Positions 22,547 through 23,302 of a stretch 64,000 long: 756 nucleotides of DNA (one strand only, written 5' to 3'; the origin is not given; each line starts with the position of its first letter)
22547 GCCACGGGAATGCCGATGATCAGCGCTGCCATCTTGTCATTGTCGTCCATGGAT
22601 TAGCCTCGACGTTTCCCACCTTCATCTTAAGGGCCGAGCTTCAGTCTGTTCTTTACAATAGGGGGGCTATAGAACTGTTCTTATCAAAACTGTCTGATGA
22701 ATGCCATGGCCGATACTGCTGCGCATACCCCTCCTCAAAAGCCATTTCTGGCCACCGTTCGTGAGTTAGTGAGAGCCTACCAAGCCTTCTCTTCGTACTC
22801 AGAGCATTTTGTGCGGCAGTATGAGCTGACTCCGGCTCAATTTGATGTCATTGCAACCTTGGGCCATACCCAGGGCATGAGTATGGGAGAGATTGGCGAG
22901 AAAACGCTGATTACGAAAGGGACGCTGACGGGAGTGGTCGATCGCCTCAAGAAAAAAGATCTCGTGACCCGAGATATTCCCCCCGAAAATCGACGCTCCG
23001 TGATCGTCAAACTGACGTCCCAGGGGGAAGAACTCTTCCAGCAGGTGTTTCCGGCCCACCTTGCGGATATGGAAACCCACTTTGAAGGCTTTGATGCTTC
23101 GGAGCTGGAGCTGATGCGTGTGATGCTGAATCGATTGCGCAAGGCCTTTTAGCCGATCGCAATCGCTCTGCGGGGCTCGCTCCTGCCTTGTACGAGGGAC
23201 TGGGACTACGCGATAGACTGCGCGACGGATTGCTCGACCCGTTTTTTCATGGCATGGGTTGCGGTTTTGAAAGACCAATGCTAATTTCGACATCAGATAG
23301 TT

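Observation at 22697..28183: MarR-headed cluster resembling a quinone/catechol detoxification regulon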

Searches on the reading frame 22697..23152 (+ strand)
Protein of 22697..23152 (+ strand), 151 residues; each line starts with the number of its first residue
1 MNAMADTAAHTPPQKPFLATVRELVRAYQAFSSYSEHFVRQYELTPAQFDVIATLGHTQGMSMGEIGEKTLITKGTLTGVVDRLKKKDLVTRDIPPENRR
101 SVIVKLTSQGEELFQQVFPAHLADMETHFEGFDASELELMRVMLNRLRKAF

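Call 3: search_protein_families(library=pfam, proteins=[window:22697-23152:+])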
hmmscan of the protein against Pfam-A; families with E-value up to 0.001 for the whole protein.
window:22697-23152:+ (151 aa): 5 families
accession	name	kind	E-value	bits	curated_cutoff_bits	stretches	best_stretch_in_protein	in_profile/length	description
PF01047.28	MarR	-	1.7e-14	53.9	24.6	1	44-102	1-59/59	MarR family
PF12802.13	MarR_2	-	2.9e-13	50.2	27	1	44-101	3-61/61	MarR family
PF22381.2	Staph_reg_Sar_Rot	-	2.1e-06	28.2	27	1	37-116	5-84/85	Transcriptional regulator SarA/Rot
PF13601.12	HTH_34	-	2.7e-05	24.7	27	1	49-118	3-73/80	Winged helix DNA-binding domain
PF13463.12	HTH_27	-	0.00032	21.4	22.2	1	44-110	1-68/68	Winged helix DNA-binding domain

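Call 4: search_protein_families(library=ncbifam, proteins=[window:22697-23152:+])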
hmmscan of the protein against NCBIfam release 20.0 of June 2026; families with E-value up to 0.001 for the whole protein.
window:22697-23152:+ (151 aa): 12 families
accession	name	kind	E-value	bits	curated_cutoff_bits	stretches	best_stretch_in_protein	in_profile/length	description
TIGR02337.1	HpaR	equivalog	3.5e-14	52.8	121.2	1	23-147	5-129/130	homoprotocatechuate degradation operon regulator HpaR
NF041230.1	BagL_FevM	exception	2.3e-13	50.4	230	1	16-113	10-107/145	MarR family transcriptional regulator BagL/FevM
NF052638.1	TransRegOhrRVib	equivalog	7.4e-12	45.2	200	1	37-145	28-134/141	transcriptional regulator OhrR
NF045593.1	bilirub_TF_BilQ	equivalog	2e-11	43.7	125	1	28-147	12-131/135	bilirubin utilization transcriptional regulator BilQ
NF050133.1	TransRegFabT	equivalog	5.8e-11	42.8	200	1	49-148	32-131/138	fatty acid biosynthesis transcriptional regulator FabT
NF053777.1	Saro0803TransReg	equivalog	1e-09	38.2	200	1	33-147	25-138/140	Saro_0803 family transcriptional regulator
NF008565.1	PRK11512.1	equivalog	2.8e-08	33.9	240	1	37-121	31-115/144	multiple antibiotic resistance transcriptional regulator MarR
NF052438.1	TransRegRv0880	equivalog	6.7e-08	32.5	220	1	45-142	33-130/143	Rv0880 family HTH-type transcriptional regulator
NF002926.0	PRK03573.1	equivalog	2.2e-06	27.6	120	1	68-149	54-135/144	transcriptional regulator SlyA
TIGR04472.1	reg_rSAM_mob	hypoth_equivalog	5.7e-06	26.4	240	1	47-150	32-135/141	radical SAM mobile pair system MarR family transcriptional regulator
NF053814.1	teico_TcaR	equivalog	1.2e-05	25.4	170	1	40-144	32-138/151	MarR family transcriptional regulator TcaR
NF008122.0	PRK10870.1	equivalog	0.0001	22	157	1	77-147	88-162/176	transcriptional repressor MprA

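Call 9: find_homologous_proteins(query=window:22697-23152:+, max_evalue=1e-10)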
Query window:22697-23152:+ (151 aa): 2541 proteins with E <= 1e-10 among 2576 candidates; the best 120 are listed.
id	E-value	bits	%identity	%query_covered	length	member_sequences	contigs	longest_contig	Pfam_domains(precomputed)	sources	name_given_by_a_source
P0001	8.0e-90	316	99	98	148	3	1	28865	PF01047.29,PF12802.14,PF22381.3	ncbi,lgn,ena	-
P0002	2.3e-66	240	79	91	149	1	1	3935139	PF01047.29,PF13463.13,PF12802.14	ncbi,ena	-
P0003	1.4e-65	237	78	91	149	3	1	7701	PF01047.29,PF13463.13,PF12802.14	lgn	-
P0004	3.2e-65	236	78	91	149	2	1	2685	PF01047.29,PF13463.13,PF12802.14,PF22381.3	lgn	-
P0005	4.3e-65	236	78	91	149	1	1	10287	PF01047.29,PF13463.13,PF12802.14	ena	-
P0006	2.4e-64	233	77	91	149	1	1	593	PF01047.29,PF12802.14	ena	-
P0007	5.9e-64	232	76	81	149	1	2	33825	PF01047.29,PF13601.13,PF12802.14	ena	-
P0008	9.9e-64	231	77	91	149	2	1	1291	PF01047.29,PF12802.14,PF22381.3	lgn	-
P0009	1.4e-63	231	81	77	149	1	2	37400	PF01047.29,PF13412.13,PF13601.13,PF12802.14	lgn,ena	-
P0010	3.3e-63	230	73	100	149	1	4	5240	PF01047.29,PF12802.14,PF22381.3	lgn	-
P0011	3.9e-63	230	76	93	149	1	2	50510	PF01047.29,PF13463.13,PF13601.13,PF12802.14,PF22381.3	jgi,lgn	-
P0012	5.2e-63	229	76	91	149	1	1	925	PF01047.29,PF13463.13,PF13601.13,PF12802.14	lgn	-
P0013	6.5e-63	229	74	95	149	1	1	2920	PF01047.29,PF12802.14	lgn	-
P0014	7.5e-63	229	77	93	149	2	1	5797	PF01047.29,PF13412.13,PF13601.13,PF12802.14,PF22381.3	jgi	jgi:DNA-binding MarR family transcriptional regulator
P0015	1.0e-62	228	75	91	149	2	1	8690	PF01047.29,PF12802.14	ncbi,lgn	ncbi:MAG: MarR family transcriptional regulator [Cyanobacteria bacterium P01_A01_bin.37]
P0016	1.0e-62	228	75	91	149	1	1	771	PF01047.29,PF12802.14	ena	-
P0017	1.3e-62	228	75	79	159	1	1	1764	PF01047.29,PF13463.13,PF13601.13,PF12802.14,PF22381.3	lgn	-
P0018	2.8e-62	227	74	91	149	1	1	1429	PF01047.29,PF13601.13,PF12802.14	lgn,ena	-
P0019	2.8e-62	227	72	98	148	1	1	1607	PF01047.29,PF12802.14,PF22381.3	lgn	-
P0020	3.3e-62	227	72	98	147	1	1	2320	PF01047.29,PF13601.13,PF12802.14,PF22381.3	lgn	-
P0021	3.5e-62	226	76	93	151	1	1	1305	PF01047.29,PF13601.13,PF12802.14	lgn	-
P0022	3.8e-62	226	75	83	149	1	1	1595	PF01047.29,PF13601.13,PF12802.14,PF22381.3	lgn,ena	-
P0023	3.8e-62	226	75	93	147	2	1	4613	PF01047.29,PF13601.13,PF12802.14,PF22381.3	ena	-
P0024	3.9e-62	226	75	91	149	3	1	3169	PF01047.29,PF13463.13,PF12802.14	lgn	-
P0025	4.0e-62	226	74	91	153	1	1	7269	PF01047.29,PF13412.13,PF13463.13,PF12802.14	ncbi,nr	ncbi:MarR family transcriptional regulator [filamentous cyanobacterium CCP5]|nr:MarR family transcri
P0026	6.1e-62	226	71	98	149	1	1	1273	PF01047.29,PF13463.13,PF13601.13,PF12802.14,PF22381.3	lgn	-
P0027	7.2e-62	225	75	91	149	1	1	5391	PF01047.29,PF12802.14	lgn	-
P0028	7.4e-62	225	73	91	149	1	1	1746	PF01047.29,PF13601.13,PF12802.14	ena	-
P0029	8.5e-62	225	74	83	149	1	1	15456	PF01047.29,PF13412.13,PF13463.13,PF12802.14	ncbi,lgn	ncbi:MAG: MarR family winged helix-turn-helix transcriptional regulator [Elainellaceae cyanobacteriu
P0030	1.0e-61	225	73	91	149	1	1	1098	PF01047.29,PF13601.13,PF12802.14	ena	-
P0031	1.4e-61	225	72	95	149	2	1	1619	PF01047.29,PF13601.13,PF12802.14,PF22381.3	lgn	-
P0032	1.6e-61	224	73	91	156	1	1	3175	PF01047.29,PF13463.13,PF13601.13,PF12802.14,PF22381.3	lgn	-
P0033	1.9e-61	224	72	91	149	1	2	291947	PF01047.29,PF13412.13,PF13601.13,PF12802.14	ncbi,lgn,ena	-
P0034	2.0e-61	224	74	93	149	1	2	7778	PF01047.29,PF12802.14,PF22381.3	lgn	-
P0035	3.0e-61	223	75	91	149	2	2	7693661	PF01047.29,PF13463.13,PF12802.14,PF22381.3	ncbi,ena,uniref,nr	ncbi:MarR family transcriptional regulator [Leptothoe sp. LEGE 181152]|uniref:MarR family transcript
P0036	3.0e-61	223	74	91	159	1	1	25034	PF01047.29,PF12802.14,PF22381.3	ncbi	-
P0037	3.4e-61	223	71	99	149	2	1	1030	PF01047.29,PF13463.13,PF12802.14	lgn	-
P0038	3.8e-61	223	72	91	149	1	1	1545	PF01047.29,PF13601.13,PF12802.14,PF22381.3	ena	-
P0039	7.2e-61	222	74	93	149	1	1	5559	PF01047.29,PF13412.13,PF13601.13,PF12802.14,PF22381.3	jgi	jgi:DNA-binding MarR family transcriptional regulator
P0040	7.4e-61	222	70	100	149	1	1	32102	PF01047.29,PF13463.13,PF13601.13,PF12802.14,PF22381.3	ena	-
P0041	7.8e-61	222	72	91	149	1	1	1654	PF01047.29,PF13412.13,PF13601.13,PF12802.14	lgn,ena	-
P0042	1.3e-60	221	75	91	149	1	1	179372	PF01047.29,PF13601.13,PF12802.14,PF22381.3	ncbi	ncbi:MAG: MarR family winged helix-turn-helix transcriptional regulator [Elainellaceae cyanobacteriu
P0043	1.4e-60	221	70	98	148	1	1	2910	PF01047.29,PF13601.13,PF12802.14,PF22381.3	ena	-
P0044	1.5e-60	221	72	96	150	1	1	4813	PF01047.29,PF12802.14,PF22381.3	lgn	-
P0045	2.0e-60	221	72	91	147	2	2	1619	PF01047.29,PF13463.13,PF12802.14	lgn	-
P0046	2.3e-60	221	69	95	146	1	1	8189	PF01047.29,PF13601.13,PF12802.14,PF22381.3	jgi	jgi:DNA-binding MarR family transcriptional regulator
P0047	2.4e-60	220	79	87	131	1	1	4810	PF01047.29,PF13601.13,PF12802.14,PF22381.3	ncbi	ncbi:MAG TPA: MarR family winged helix-turn-helix transcriptional regulator [Elainellaceae cyanobact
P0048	2.6e-60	220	73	94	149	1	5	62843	PF01047.29,PF13601.13,PF12802.14,PF22381.3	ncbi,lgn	-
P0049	2.7e-60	220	74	91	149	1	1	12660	PF01047.29,PF13463.13,PF12802.14,PF22381.3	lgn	-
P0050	3.3e-60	220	73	79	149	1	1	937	PF01047.29,PF13601.13,PF12802.14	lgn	-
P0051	3.4e-60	220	70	95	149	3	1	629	PF01047.29,PF13463.13,PF12802.14,PF22381.3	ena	-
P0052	3.7e-60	220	73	94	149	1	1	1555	PF01047.29,PF13463.13,PF12802.14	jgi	jgi:MarR family 2-MHQ and catechol resistance regulon transcriptional repressor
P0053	3.9e-60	220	74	93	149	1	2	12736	PF01047.29,PF13412.13,PF13601.13,PF12802.14,PF22381.3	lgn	-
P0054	4.2e-60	220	72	91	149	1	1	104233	PF01047.29,PF13412.13,PF12802.14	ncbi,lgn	ncbi:MAG: MarR family winged helix-turn-helix transcriptional regulator [Elainellaceae cyanobacteriu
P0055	4.3e-60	220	69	97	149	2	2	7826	PF01047.29,PF12802.14,PF22381.3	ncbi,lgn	-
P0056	4.4e-60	220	72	81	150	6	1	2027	PF01047.29,PF13463.13,PF12802.14,PF22381.3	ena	-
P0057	4.5e-60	220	73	91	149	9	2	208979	PF01047.29,PF13463.13,PF12802.14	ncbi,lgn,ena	-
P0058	6.1e-60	219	76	89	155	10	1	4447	PF01047.29,PF13463.13,PF13601.13,PF12802.14,PF22381.3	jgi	jgi:MarR family 2-MHQ and catechol resistance regulon transcriptional repressor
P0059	8.7e-60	219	68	88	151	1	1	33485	PF01047.29,PF13463.13,PF12802.14,PF22381.3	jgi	jgi:MarR family 2-MHQ and catechol resistance regulon transcriptional repressor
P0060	1.5e-59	218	70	97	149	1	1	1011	PF01047.29,PF12802.14,PF22381.3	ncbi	-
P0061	3.1e-59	217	70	91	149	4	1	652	PF01047.29,PF12802.14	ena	-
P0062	3.2e-59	217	71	95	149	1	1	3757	PF01047.29,PF13601.13,PF12802.14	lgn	-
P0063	4.5e-59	216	74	89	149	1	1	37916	PF01047.29,PF13601.13,PF12802.14,PF22381.3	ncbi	-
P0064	5.1e-59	216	68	88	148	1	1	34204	PF01047.29,PF13601.13,PF12802.14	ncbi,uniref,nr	ncbi:MarR family transcriptional regulator [Fortiea sp. LEGE XX443]|uniref:MarR family winged helix-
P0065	5.5e-59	216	73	91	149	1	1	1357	PF01047.29,PF13601.13,PF12802.14,PF22381.3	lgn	-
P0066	6.3e-59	216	72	91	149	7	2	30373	PF01047.29,PF13463.13,PF12802.14,PF22381.3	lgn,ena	-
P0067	7.0e-59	216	71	95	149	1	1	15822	PF01047.29,PF12802.14,PF22381.3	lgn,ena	-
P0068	8.1e-59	216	72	81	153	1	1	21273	PF01047.29,PF12802.14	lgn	-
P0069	9.9e-59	215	72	89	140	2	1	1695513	PF01047.29,PF13463.13,PF13601.13,PF12802.14,PF22381.3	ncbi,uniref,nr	ncbi:MarR family transcriptional regulator [Leptolyngbya iicbica LK]|uniref:MarR family transcriptio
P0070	1.4e-58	215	69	98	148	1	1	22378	PF01047.29,PF12802.14,PF22381.3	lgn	-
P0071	3.6e-58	213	67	95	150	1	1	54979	PF01047.29,PF12802.14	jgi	jgi:MarR family transcriptional regulator, 2-MHQ and catechol-resistance regulon repressor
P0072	5.4e-58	213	73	89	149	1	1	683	PF01047.29,PF13412.13,PF12802.14,PF22381.3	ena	-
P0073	1.2e-57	212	66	85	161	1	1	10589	PF01047.29,PF12802.14,PF22381.3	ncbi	ncbi:MAG TPA: MarR family transcriptional regulator [Leptolyngbyaceae cyanobacterium]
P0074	1.2e-57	212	66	97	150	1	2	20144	PF01047.29,PF13463.13,PF12802.14,PF22381.3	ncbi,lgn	ncbi:MAG: MarR family transcriptional regulator [Elainellaceae cyanobacterium]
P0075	1.3e-57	212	73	83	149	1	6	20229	PF01047.29,PF13463.13,PF12802.14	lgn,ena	-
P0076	1.6e-57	211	74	83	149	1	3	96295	PF01047.29,PF12802.14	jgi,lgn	-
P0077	1.6e-57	211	74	83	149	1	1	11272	PF01047.29,PF12802.14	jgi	-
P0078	3.7e-57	210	71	87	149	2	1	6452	PF01047.29,PF13463.13,PF12802.14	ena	-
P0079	3.8e-57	210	67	84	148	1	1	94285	PF01047.29,PF12802.14,PF22381.3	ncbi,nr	ncbi:MAG: MarR family transcriptional regulator [Nostoc sp. TH1S01]|nr:MarR family transcriptional r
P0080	6.3e-57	209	69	87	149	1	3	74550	PF01047.29,PF12802.14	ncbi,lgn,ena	ncbi:MAG: MarR family winged helix-turn-helix transcriptional regulator [Nodosilinea sp.]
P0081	6.9e-57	209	68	98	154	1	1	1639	PF01047.29,PF12802.14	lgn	-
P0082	7.4e-57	209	67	85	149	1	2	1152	PF01047.29,PF13601.13,PF12802.14,PF22381.3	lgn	-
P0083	9.9e-57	209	71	91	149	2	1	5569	PF01047.29,PF12802.14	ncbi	-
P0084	1.3e-56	208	70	91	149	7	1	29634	PF01047.29,PF12802.14,PF22381.3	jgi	jgi:MarR family transcriptional regulator, 2-MHQ and catechol-resistance regulon repressor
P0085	1.3e-56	208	67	95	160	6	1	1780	PF01047.29,PF13463.13,PF13601.13,PF12802.14,PF22381.3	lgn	-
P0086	1.6e-56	208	66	98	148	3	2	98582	PF01047.29,PF12802.14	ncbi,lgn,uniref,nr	ncbi:MarR family winged helix-turn-helix transcriptional regulator [Nostoc cycadae]|uniref:MarR fami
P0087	2.3e-56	208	71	81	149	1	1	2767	PF01047.29,PF13601.13,PF12802.14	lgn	-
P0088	2.6e-56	207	73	89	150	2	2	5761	PF01047.29,PF13463.13,PF12802.14,PF22381.3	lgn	-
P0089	2.8e-56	207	72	91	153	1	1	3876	PF01047.29,PF12802.14,PF22381.3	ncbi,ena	-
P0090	3.1e-56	207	69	91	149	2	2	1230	PF01047.29,PF13463.13,PF13601.13,PF12802.14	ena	-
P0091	3.6e-56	207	71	91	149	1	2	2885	PF01047.29,PF12802.14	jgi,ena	-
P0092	3.7e-56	207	67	95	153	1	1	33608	PF01047.29,PF13412.13,PF13463.13,PF13601.13,PF12802.14,PF22381.3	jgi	-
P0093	4.4e-56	207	68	84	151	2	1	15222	PF01047.29,PF13412.13,PF12802.14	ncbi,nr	ncbi:MAG: MarR family transcriptional regulator [Cyanobacteria bacterium Co-bin13]|nr:MarR family tr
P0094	4.9e-56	207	61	89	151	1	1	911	PF01047.29,PF13412.13,PF13601.13,PF12802.14,PF22381.3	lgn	-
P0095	5.7e-56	206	65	97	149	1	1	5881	PF01047.29,PF13412.13,PF12802.14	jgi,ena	jgi:DNA-binding MarR family transcriptional regulator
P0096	6.5e-56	206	71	79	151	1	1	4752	PF01047.29,PF13463.13,PF13601.13,PF12802.14,PF22381.3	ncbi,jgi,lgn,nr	ncbi:MAG: MarR family transcriptional regulator [Oculatellaceae cyanobacterium Prado106]|jgi:DNA-bin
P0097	1.9e-55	205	70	89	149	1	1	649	PF01047.29,PF12802.14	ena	-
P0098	2.2e-55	204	62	100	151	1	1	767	PF01047.29,PF12802.14,PF22381.3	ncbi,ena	-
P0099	4.3e-55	204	62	100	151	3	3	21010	PF01047.29,PF12802.14,PF22381.3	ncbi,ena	-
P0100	4.5e-55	203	63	95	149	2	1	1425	PF01047.29,PF13601.13,PF12802.14,PF22381.3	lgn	-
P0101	4.9e-55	203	64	98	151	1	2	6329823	PF01047.29,PF12802.14,PF22381.3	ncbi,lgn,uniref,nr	ncbi:MarR family winged helix-turn-helix transcriptional regulator [Nostoc sp. PCC 7107]|uniref:MarR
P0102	6.5e-55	203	68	91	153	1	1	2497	PF01047.29,PF13601.13,PF12802.14,PF22381.3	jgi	jgi:MarR family 2-MHQ and catechol resistance regulon transcriptional repressor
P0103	8.3e-55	203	70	91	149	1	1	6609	PF01047.29,PF12802.14,PF22381.3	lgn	-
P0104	9.8e-55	202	63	87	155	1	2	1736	PF01047.29,PF13601.13,PF12802.14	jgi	-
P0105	9.9e-55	202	64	87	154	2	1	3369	PF01047.29,PF13463.13,PF12802.14,PF22381.3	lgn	-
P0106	1.1e-54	202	68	89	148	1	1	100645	PF01047.29,PF12802.14,PF22381.3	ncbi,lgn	-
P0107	1.2e-54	202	64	98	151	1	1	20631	PF01047.29,PF13601.13,PF12802.14,PF22381.3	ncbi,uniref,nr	ncbi:MarR family transcriptional regulator [Phormidium sp. LEGE 05292]|uniref:MarR family winged hel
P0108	1.3e-54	202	74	75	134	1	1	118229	PF01047.29,PF12802.14,PF22381.3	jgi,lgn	jgi:DNA-binding MarR family transcriptional regulator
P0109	1.3e-54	202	66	98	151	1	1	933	PF01047.29,PF12802.14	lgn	-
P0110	1.4e-54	202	63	95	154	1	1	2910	PF01047.29,PF13463.13,PF13601.13,PF12802.14,PF22381.3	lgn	-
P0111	1.6e-54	202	63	86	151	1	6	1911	PF01047.29,PF13601.13,PF12802.14,PF22381.3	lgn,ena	-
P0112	1.7e-54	202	65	87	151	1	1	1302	PF01047.29,PF12802.14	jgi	jgi:DNA-binding MarR family transcriptional regulator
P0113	1.8e-54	201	66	95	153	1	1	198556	PF01047.29,PF13412.13,PF13463.13,PF13601.13,PF12802.14,PF22381.3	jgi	-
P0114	1.9e-54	201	73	85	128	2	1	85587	PF01047.29,PF12802.14,PF22381.3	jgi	jgi:DNA-binding MarR family transcriptional regulator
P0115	2.0e-54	201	62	100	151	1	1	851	PF01047.29,PF12802.14,PF22381.3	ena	-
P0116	2.3e-54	201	66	81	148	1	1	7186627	PF01047.29,PF12802.14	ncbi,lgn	ncbi:MAG: MarR family winged helix-turn-helix transcriptional regulator [Leptolyngbya sp. BL-A-14]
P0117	2.6e-54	201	64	84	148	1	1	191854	PF01047.29,PF12802.14,PF22381.3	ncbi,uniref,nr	ncbi:MarR family transcriptional regulator [Nostoc sp. LEGE 06077]|uniref:MarR family winged helix-t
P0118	2.8e-54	201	69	89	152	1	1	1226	PF01047.29,PF13463.13,PF12802.14,PF22381.3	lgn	-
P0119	3.0e-54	201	68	79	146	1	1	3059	PF01047.29,PF12802.14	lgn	-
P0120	4.2e-54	200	78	77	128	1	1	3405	PF01047.29,PF13463.13,PF13601.13,PF12802.14,PF22381.3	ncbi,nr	ncbi:MAG: MarR family transcriptional regulator, partial [Leptolyngbyaceae bacterium]|nr:MarR family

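Call 11: search_solved_structures(query=window:22697-23152:+, max_evalue=0.001)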
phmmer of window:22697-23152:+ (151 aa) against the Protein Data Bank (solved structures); distinct sequences matched with E-value up to 0.001: 76 (the best 60 are shown).
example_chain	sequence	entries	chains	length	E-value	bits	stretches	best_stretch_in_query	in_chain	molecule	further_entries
6pcp_A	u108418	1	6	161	8.5e-12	48.6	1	17-145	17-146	MarR family transcriptional regulator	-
6pco_A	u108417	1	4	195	1.5e-11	47.8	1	17-145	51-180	MarR-family transcriptional regulator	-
2rdp_A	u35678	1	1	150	8.5e-11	45.4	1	21-148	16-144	putative transcriptional regulator MarR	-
4b8x_A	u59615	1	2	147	1.4e-10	44.7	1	13-150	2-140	POSSIBLE MARR-TRANSCRIPTIONAL REGULATOR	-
3boq_A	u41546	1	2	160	4.6e-10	43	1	2-122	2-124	Transcriptional regulator, MarR family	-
5aip_A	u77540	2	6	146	6.6e-10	42.5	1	23-118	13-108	TRANSCRIPTIONAL REGULATOR, MARR FAMILY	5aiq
7wze_Y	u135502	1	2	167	7.1e-10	42.4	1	33-146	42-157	Uncharacterized HTH-type transcriptional regulator YetL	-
4gxo_A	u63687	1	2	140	1.3e-09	41.6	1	31-148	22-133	MarR family regulatory protein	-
3hrm_A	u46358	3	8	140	1.3e-09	41.5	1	31-148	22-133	HTH-type transcriptional regulator sarZ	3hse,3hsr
8ylf_A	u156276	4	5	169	1.4e-09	41.5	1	40-147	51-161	MarR family transcriptional regulator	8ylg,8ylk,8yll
3u2r_A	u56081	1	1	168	1.5e-09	41.3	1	23-137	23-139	Regulatory protein MarR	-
2a61_A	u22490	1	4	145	1.7e-09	41.2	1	36-119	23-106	transcriptional regulator Tm0710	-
2fbi_A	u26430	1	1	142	2.6e-09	40.6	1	15-149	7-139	probable transcriptional regulator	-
2eth_A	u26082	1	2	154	3.1e-09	40.4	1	48-149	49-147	transcriptional regulator, putative, Mar family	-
3bpx_A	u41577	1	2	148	1.3e-08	38.4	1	39-148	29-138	Transcriptional regulator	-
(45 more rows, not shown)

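Call 12: find_related_loci(query=A1, collection=genome_contigs, flank=10000)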
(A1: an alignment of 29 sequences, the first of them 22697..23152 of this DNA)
Query A1 (151 aa) in genome_contigs; peptide patterns used: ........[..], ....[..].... (x = any residue, [..] = any of these).
600 stretches matched a pattern (row limit reached: there are more); 594 encode a relative of the query (tblastn E <= 1e-3); the best 80 are kept; 80 distinct loci.
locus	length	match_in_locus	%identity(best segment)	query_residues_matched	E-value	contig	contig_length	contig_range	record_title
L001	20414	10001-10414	79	14-151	3e-73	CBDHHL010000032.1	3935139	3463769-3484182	MAG: Leptolyngbyaceae cyanobacterium isolate fb62d9ca-8737-4fe0-8d85-20d69bcd7426 genome assembly, contig: contig_31, wh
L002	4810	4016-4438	77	11-151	4e-71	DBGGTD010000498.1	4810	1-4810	MAG TPA_asm: Elainellaceae cyanobacterium isolate cl_S1C548_1 S1Ck119_78855, whole genome shotgun sequence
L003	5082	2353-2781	71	9-151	1e-68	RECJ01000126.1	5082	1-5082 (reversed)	MAG: Leptolyngbya sp. DLM2.Bin27 NODE_28835_length_5082_cov_17.9127, whole genome shotgun sequence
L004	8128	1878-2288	74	15-151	4e-68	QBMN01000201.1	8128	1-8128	MAG: Shackletoniella antarctica isolate ULC041bin1 scaffold201_size8128, whole genome shotgun sequence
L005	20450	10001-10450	71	5-151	4e-68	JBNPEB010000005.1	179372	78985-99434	MAG: Elainellaceae cyanobacterium isolate fr_S3C757_1 S3CNODE_13_length_179372_cov_57_967938, whole genome shotgun seque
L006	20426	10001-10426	73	10-151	1e-67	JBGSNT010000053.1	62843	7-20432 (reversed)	MAG: Nodosilinea sp. isolate JTS-AC262 k141_3771008, whole genome shotgun sequence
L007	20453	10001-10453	63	1-151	3e-63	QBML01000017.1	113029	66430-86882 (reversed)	MAG: Pseudanabaena frigida isolate ULC066bin1 scaffold17_size113029, whole genome shotgun sequence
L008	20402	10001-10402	74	18-151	4e-65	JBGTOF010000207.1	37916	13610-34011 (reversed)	MAG: Elainellales cyanobacterium isolate JTS-RE42 k141_9523689, whole genome shotgun sequence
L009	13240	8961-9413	62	1-151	6e-63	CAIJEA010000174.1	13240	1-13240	MAG: uncultured cyanobacterium isolate I3-5_bin-680 genome assembly, contig: bin-680:174/754, whole genome shotgun seque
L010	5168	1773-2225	64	4-151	4e-61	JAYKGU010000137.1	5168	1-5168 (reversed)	MAG: Synechococcales cyanobacterium isolate 1108005 NODE_22867319, whole genome shotgun sequence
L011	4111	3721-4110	68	14-143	6e-60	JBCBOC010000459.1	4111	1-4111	MAG: Cyanobacteria bacterium J06632_22 k141_536447_length_4111_cov_12.0000, whole genome shotgun sequence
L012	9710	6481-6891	67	15-151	6e-60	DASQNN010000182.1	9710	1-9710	MAG TPA_asm: Nodosilinea sp. isolate SMAG_U10777 k141_401089, whole genome shotgun sequence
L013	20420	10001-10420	63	8-151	3e-59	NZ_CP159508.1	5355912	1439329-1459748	Pseudanabaena minima str. Chao 2107 chromosome, complete genome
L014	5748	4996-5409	63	14-151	9e-57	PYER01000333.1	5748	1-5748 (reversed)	Filamentous cyanobacterium CCT1 NODE_415_length_5748_cov_9.76318_ID_100341, whole genome shotgun sequence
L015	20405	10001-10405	64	17-151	2e-56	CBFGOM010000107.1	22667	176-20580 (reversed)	MAG TPA_asm: uncultured Oscillatoriaceae bacterium isolate SRR29873479_metabat2_16 genome assembly, contig: ERZ27315265.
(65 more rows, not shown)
